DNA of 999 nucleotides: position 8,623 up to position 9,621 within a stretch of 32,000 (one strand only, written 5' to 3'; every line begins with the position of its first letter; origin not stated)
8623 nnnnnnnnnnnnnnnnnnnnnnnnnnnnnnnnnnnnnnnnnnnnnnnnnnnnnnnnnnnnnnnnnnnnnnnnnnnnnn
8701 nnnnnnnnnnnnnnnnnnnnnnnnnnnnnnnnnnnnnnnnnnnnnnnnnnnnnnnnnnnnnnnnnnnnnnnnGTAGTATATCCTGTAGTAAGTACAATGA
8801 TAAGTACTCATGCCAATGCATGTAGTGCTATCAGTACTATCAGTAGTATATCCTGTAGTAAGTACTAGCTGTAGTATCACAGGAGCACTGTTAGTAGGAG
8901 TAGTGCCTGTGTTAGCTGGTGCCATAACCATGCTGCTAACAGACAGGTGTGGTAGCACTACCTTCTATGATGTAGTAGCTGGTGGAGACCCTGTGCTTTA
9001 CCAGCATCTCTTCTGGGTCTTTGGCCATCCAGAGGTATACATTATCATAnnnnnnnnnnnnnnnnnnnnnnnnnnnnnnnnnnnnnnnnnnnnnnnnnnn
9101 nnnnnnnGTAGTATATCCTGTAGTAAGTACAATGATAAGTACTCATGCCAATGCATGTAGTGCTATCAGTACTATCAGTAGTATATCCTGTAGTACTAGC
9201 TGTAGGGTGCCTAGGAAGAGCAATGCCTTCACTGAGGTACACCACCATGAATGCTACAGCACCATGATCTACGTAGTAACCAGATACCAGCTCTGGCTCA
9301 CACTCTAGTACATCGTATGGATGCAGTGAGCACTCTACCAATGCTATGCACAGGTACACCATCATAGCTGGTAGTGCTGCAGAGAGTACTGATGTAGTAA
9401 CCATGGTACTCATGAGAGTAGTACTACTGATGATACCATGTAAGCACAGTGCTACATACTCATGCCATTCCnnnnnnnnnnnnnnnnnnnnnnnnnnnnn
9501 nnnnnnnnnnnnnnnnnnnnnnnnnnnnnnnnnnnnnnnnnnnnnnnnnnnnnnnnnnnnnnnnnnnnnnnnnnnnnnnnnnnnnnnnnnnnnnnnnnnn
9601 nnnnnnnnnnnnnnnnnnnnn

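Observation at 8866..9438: Convergent cox1 and nad1 modules in one cassette, 120 bp apart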

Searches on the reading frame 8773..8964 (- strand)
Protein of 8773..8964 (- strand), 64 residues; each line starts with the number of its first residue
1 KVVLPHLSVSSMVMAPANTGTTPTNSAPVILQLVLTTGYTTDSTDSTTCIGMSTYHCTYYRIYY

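Call 67: search_protein_families(library=pfam, proteins=[window:8773-8964:-], max_evalue=1)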
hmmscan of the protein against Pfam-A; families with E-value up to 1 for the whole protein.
seq(64 aa): 0 families

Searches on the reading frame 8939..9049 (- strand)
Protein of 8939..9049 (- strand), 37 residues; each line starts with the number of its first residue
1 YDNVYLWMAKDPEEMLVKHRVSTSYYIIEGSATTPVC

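Call 67: search_protein_families(library=pfam, proteins=[window:8939-9049:-], max_evalue=1)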
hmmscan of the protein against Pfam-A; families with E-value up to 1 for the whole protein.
seq(37 aa): 1 family
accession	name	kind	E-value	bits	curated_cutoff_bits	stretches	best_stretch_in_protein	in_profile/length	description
PF00194.26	Carb_anhydrase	-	0.095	12.7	27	1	11-37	172-197/254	Eukaryotic-type carbonic anhydrase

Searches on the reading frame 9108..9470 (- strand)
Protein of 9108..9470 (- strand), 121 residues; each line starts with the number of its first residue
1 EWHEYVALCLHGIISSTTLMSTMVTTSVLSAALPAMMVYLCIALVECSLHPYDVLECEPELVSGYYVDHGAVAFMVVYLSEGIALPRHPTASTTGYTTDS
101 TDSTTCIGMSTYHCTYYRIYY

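Call 39: find_homologous_proteins(query=window:9108-9470:-, max_evalue=0.001)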
Query seq(121 aa) (121 aa): 13 proteins with E <= 0.001 among 18 candidates.
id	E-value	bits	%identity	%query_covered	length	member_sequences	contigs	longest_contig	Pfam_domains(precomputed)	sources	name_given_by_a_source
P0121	1.3e-18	85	66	50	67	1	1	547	PF00146.27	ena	-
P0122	2.4e-18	84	81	35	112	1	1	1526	PF00146.27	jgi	jgi:NADH:ubiquinone oxidoreductase subunit H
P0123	6.7e-17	80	58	64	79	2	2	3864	PF00146.27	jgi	jgi:NADH:ubiquinone oxidoreductase subunit H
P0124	1.0e-16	79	60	54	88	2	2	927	PF00146.27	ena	-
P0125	2.0e-16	78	83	35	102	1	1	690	PF00146.27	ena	-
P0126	2.0e-16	78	64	51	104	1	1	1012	PF00146.27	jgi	-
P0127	2.0e-16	78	61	52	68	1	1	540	PF00146.27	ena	-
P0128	3.6e-16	77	63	40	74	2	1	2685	PF00146.27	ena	-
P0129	2.3e-15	75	61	47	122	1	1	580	PF00146.27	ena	-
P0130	3.6e-15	74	62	45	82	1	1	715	PF00146.27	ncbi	-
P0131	4.2e-15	74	62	50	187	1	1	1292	PF00146.27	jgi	-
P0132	1.5e-14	72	58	50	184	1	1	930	PF00146.27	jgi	-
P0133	2.5e-13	68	52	62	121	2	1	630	PF00146.27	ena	-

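Call 63: find_encoding_contigs(protein=P0122, flank=5000, max_places=3)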
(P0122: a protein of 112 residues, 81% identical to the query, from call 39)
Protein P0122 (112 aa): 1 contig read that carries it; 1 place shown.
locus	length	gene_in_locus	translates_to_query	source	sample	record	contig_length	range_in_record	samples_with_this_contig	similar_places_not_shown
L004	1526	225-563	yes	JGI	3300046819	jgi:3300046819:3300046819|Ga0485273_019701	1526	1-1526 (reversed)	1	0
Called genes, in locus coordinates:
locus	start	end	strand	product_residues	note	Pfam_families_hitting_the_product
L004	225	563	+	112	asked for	PF00146:NADHdh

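Call 64: find_encoding_contigs(protein=P0125, flank=5000, max_places=3)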
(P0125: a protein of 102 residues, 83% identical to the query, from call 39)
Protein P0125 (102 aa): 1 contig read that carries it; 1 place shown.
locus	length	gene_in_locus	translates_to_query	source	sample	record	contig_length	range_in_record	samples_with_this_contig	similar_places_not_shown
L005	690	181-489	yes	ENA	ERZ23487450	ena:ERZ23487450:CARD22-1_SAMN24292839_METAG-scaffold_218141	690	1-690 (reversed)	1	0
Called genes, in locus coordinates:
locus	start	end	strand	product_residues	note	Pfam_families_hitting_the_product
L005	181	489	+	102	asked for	PF00146:NADHdh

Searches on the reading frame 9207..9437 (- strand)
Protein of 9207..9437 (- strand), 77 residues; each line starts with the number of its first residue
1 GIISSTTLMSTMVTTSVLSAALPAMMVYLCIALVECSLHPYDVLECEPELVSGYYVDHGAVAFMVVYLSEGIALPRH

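Call 9: search_protein_families(library=pfam, proteins=[window:9207-9437:-], max_evalue=1)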
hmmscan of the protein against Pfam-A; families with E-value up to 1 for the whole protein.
seq(77 aa): 1 family
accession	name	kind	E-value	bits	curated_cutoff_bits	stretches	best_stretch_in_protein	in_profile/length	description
PF00146.26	NADHdh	-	8.6e-11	42.2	27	1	9-72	159-225/298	NADH dehydrogenase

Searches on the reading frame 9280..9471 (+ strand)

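Call 67: search_protein_families(library=pfam, proteins=[window:9280-9471:+], max_evalue=1)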
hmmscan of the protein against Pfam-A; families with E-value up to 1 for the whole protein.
seq(64 aa): 1 family
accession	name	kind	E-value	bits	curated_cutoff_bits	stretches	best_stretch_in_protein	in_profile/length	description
PF04370.17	DUF508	-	0.0057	16.9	25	1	4-62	14-72/149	Domain of unknown function (DUF508)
